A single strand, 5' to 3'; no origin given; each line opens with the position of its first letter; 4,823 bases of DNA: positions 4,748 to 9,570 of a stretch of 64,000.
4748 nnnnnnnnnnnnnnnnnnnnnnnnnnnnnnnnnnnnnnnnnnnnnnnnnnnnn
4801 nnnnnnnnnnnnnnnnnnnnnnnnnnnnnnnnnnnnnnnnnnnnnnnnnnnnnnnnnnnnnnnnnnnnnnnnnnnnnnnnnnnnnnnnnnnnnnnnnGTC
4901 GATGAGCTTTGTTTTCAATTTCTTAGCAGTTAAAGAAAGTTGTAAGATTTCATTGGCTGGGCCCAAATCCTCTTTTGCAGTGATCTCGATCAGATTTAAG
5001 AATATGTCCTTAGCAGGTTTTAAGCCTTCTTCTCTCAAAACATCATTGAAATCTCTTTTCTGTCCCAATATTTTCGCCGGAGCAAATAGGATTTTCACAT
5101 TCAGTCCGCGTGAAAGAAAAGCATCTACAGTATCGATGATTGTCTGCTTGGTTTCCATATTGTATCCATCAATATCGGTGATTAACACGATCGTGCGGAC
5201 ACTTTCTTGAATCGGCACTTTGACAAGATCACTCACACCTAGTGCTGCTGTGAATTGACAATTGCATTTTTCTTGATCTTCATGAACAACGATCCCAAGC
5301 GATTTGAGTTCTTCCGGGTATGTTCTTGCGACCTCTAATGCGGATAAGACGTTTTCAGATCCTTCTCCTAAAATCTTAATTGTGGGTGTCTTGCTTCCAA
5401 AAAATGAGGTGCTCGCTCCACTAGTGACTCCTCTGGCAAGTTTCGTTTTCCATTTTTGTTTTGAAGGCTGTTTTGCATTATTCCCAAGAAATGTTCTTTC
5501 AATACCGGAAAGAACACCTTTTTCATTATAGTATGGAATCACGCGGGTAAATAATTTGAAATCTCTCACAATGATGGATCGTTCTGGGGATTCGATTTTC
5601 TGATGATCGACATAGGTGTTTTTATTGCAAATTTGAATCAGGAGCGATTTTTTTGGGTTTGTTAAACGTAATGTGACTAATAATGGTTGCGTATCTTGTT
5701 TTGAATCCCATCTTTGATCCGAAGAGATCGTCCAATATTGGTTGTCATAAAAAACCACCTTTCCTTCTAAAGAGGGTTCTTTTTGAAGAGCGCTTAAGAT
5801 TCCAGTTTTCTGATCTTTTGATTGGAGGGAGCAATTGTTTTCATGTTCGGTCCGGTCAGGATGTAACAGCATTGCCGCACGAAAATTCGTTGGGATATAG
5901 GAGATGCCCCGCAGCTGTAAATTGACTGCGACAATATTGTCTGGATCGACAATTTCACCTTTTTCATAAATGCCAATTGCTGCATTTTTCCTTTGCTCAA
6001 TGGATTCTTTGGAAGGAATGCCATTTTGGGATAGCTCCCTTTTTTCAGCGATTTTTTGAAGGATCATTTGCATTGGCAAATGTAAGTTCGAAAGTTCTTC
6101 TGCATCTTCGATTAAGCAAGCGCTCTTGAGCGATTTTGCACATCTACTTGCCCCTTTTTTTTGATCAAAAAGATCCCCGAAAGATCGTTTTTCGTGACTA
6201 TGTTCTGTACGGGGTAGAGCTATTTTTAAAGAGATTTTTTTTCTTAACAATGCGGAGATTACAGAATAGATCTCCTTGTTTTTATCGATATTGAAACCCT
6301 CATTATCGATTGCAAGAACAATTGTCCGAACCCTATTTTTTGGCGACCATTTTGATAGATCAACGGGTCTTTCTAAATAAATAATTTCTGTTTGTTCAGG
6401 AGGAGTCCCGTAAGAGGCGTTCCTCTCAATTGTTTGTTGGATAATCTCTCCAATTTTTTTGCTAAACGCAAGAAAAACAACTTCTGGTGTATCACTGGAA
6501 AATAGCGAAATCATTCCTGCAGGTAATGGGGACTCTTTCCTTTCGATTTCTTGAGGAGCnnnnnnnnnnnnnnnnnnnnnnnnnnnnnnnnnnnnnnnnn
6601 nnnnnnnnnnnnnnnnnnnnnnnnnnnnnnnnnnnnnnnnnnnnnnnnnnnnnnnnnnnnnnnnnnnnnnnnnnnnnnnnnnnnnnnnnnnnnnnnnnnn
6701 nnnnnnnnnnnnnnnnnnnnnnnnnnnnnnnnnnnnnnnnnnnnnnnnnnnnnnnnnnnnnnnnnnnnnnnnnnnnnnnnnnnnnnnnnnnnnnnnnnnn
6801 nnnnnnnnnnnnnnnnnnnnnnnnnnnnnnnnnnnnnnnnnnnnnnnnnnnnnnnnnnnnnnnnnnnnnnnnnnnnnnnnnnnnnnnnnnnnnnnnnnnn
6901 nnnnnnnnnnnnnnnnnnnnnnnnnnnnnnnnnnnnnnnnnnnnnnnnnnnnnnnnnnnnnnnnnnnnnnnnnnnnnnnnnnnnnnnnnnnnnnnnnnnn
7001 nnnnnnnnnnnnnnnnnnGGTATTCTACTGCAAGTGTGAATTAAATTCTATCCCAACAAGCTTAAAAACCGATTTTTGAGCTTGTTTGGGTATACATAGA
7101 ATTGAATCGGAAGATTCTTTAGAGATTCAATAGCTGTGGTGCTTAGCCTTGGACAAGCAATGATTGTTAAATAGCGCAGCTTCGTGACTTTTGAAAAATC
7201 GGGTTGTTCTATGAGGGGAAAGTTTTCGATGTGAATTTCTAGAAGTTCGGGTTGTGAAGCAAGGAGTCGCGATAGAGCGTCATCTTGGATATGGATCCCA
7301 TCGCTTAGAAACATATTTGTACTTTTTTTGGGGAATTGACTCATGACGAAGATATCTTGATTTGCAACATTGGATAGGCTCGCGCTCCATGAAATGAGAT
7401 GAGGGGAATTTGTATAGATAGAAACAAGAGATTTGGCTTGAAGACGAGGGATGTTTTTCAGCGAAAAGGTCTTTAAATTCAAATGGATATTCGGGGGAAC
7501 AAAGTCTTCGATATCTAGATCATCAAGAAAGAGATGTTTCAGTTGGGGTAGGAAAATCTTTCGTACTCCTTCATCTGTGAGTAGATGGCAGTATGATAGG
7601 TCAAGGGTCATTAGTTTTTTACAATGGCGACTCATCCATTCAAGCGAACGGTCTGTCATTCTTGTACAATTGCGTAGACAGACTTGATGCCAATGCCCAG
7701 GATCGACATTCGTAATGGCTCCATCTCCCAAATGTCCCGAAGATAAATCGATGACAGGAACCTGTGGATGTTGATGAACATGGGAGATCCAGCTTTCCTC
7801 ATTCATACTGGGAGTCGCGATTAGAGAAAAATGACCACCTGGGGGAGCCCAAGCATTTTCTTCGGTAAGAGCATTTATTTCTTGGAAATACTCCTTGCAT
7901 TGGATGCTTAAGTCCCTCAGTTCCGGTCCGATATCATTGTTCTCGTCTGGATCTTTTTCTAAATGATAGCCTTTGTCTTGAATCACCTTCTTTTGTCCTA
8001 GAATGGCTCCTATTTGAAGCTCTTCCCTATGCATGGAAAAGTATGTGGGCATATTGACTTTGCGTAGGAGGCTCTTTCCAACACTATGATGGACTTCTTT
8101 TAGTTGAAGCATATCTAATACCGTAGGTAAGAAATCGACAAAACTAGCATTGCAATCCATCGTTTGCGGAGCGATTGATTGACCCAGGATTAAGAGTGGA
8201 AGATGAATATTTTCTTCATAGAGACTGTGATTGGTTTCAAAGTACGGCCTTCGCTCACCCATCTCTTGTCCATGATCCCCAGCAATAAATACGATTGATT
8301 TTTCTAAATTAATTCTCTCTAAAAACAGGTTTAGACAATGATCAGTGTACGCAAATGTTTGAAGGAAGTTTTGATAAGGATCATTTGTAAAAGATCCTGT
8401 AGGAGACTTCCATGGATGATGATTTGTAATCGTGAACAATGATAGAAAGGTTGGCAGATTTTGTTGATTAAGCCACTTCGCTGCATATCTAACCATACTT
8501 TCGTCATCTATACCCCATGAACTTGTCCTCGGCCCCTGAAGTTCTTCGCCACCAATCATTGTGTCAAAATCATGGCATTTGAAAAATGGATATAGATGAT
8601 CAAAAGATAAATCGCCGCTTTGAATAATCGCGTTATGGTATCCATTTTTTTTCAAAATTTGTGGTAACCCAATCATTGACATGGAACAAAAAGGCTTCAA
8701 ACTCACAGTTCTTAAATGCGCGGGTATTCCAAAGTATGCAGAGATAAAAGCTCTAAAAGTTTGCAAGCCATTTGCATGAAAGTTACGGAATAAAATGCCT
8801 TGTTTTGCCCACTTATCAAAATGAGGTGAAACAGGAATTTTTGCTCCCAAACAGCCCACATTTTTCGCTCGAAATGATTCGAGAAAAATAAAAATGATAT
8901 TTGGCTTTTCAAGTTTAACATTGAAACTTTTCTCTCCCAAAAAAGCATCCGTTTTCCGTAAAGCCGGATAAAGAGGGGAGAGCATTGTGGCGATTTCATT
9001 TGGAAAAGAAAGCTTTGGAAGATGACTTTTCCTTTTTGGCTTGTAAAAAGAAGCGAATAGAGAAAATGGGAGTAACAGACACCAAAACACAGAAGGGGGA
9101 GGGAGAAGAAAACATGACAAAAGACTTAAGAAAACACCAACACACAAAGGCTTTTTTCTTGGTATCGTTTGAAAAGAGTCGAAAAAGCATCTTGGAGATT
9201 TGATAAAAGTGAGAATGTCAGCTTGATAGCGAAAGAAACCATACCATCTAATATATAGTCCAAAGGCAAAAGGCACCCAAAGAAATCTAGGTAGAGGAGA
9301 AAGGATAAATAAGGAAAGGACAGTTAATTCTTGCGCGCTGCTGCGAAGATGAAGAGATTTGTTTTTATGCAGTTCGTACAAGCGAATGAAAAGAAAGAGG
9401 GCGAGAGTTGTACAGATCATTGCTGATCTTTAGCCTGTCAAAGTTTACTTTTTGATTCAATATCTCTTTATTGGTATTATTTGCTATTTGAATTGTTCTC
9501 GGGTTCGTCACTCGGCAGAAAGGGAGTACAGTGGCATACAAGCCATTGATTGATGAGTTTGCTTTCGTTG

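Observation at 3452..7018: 1188-aa Toprim-like x2 / TPR / DnaQ-exonuclease protein with a proline-rich N-terminus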

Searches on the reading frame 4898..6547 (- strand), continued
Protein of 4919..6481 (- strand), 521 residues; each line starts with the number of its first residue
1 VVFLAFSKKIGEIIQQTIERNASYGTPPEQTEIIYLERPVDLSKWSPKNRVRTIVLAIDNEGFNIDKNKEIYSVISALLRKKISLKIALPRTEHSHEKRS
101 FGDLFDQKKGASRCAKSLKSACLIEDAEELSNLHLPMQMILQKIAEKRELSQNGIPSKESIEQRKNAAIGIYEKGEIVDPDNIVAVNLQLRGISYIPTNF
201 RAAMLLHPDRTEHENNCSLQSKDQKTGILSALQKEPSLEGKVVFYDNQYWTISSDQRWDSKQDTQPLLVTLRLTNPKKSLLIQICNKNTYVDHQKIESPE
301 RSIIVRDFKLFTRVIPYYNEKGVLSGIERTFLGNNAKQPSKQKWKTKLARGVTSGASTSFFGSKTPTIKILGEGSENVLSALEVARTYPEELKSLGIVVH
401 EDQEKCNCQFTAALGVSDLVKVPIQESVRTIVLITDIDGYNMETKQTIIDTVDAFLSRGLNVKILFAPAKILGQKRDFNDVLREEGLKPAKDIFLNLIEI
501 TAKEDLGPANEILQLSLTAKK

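Call 85: search_solved_structures(query=L019:20055-22820:-, max_evalue=0.00001)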
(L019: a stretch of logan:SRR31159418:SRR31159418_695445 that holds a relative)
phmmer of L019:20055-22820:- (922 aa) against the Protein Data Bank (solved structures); distinct sequences matched with E-value up to 0.00001: 68 (the best 60 are shown).
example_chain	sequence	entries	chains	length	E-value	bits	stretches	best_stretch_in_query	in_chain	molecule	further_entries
3iay_A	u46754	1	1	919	3.5e-34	121.1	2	575-846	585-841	DNA polymerase delta catalytic subunit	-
7kc0_A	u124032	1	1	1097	7.8e-34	120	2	575-845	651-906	DNA polymerase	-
6p1h_A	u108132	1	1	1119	8.6e-34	119.8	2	575-846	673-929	DNA polymerase delta catalytic subunit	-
6s1m_A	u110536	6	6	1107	1.2e-32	116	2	577-906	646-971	DNA polymerase delta catalytic subunit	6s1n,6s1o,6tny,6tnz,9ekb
8s84_A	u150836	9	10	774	7.1e-32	113.5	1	628-903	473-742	DNA polymerase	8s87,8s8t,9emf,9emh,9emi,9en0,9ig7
7b06_A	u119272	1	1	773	1.1e-30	109.5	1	628-902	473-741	DNA polymerase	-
7b08_A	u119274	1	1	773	2.2e-30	108.6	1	628-902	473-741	DNA polymerase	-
4k8z_A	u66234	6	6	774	4e-30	107.7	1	628-903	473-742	DNA polymerase | DNA polymerase,DNA polymerase,DNA polymerase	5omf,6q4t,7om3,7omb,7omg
1wn7_A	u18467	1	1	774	4.3e-30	107.6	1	628-903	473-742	Family B DNA Polymerase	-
1wns_A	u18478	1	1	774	4.4e-30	107.6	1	628-903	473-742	DNA POLYMERASE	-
6is7_A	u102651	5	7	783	6.3e-30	107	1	629-903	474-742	DNA polymerase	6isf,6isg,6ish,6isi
1tgo_A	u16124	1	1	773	1.1e-29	106.2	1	628-902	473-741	PROTEIN (THERMOSTABLE B DNA POLYMERASE)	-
9mye_A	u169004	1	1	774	1.4e-29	105.9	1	628-907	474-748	DNA polymerase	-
5vu5_A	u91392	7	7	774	1.7e-29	105.7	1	628-903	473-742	DNA polymerase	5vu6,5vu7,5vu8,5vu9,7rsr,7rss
1qht_A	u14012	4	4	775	2.9e-29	104.8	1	629-903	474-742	PROTEIN (DNA POLYMERASE) | DNA polymerase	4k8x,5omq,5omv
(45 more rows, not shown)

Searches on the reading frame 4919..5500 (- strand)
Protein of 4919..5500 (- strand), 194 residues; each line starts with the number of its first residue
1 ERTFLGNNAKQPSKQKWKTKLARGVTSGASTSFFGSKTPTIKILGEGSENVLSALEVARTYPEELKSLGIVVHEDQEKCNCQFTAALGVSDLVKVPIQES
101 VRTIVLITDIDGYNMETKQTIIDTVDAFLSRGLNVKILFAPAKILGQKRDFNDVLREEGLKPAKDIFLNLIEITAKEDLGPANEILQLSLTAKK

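Call 14: search_protein_families(library=pfam, proteins=[window:4919-5500:-], max_evalue=1)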
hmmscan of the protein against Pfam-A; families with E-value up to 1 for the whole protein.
window:4919-5500:- (194 aa): 2 families
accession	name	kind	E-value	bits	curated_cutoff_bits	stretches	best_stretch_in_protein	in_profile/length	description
PF13362.12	Toprim_3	-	1.3e-07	32.4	27.2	1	43-159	3-93/95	Toprim domain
PF23603.1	Ubiquitin_TPR1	-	0.064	13.4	27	1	118-144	28-54/69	Telomere repeat-binding protein 1-like, ubiquitin-like domain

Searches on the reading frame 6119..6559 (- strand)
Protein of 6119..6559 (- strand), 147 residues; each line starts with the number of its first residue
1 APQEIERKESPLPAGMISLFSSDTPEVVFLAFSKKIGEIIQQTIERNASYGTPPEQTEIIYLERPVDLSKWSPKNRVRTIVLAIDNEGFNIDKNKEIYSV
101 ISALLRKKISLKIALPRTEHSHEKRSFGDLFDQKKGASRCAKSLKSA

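Call 14: search_protein_families(library=pfam, proteins=[window:6119-6559:-], max_evalue=1)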
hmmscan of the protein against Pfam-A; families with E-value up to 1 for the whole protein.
window:6119-6559:- (147 aa): 1 family
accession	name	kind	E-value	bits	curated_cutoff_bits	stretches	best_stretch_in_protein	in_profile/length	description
PF13362.12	Toprim_3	-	0.22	12.4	27.2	1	67-119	31-80/95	Toprim domain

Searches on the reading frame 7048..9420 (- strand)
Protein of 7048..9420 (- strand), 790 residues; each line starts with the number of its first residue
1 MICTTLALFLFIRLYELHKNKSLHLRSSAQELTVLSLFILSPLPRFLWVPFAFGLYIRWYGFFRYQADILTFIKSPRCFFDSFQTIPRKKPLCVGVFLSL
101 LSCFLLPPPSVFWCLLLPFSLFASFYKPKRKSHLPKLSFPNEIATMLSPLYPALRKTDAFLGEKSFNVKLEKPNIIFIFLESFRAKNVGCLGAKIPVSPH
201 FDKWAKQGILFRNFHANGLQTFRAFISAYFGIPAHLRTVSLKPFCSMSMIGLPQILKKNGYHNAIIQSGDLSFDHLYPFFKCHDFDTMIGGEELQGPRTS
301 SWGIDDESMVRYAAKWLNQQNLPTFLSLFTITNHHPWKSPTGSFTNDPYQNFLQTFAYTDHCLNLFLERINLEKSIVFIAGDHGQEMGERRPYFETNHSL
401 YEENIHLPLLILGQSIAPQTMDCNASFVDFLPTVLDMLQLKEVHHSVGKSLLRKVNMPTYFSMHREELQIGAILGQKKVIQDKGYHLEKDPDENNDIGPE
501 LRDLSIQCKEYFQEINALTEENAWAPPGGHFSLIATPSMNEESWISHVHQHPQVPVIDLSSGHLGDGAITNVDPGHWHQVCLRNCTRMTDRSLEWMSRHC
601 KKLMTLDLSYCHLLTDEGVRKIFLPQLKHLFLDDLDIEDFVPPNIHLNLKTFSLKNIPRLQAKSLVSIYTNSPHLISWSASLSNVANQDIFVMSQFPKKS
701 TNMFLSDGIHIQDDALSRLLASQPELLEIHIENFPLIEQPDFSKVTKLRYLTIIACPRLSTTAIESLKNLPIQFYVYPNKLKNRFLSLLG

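Call 14: search_protein_families(library=pfam, proteins=[window:7048-9420:-], max_evalue=1)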
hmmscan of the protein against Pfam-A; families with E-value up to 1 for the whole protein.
window:7048-9420:- (790 aa): 5 families
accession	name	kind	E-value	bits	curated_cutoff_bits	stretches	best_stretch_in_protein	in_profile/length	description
PF00884.28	Sulfatase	-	2.2e-41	142.6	25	1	173-438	1-299/301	Sulfatase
PF13516.12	LRR_6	-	0.00011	22.4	23.4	1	599-622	1-23/24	Leucine Rich repeat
PF01676.23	Metalloenzyme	-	0.0017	18.4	24.3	1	358-441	175-251/252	Metalloenzyme superfamily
PF12799.13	LRR_4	-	0.019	15.7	27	0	605-638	5-40/44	Leucine Rich repeats (2 copies)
PF24758.1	LRR_At5g56370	-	0.11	12.5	27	1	589-639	25-75/227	FBD-associated F-box protein At5g56370, LRR repeats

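Call 39: search_protein_families(library=ncbifam, proteins=[window:7048-9420:-], max_evalue=0.00001)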
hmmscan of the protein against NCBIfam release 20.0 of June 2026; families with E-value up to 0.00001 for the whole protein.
window:7048-9420:- (790 aa): 6 families
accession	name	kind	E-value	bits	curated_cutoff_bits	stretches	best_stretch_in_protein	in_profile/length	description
NF010322.0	PRK13759.1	equivalog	1.4e-13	50.2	481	1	168-302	2-134/486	arylsulfatase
NF009027.0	PRK12363.1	equivalog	6.9e-10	38.2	572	1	172-458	156-462/703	phosphoglycerol transferase I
TIGR03417.1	chol_sulfatase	equivalog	1.7e-09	37.1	433.45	1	367-453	273-362/500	choline-sulfatase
NF053595.1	LptchSynLtaSGpos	equivalog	3.1e-09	36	970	1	170-441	235-529/626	lipoteichoic acid synthase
NF003000.0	PRK03776.1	equivalog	2.9e-07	28.9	574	1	240-337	235-339/763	phosphatidylglycerol--membrane-oligosaccharide glycerophosphotransferase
NF045661.1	HdlasePehA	equivalog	4.1e-07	29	900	0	371-466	307-402/506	phosphoric/sulfuric ester hydrolase PehA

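Call 60: search_protein_families(library=padloc, proteins=[window:7048-9420:-], max_evalue=0.01)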
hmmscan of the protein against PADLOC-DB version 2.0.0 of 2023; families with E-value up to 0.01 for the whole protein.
window:7048-9420:- (790 aa): 0 families
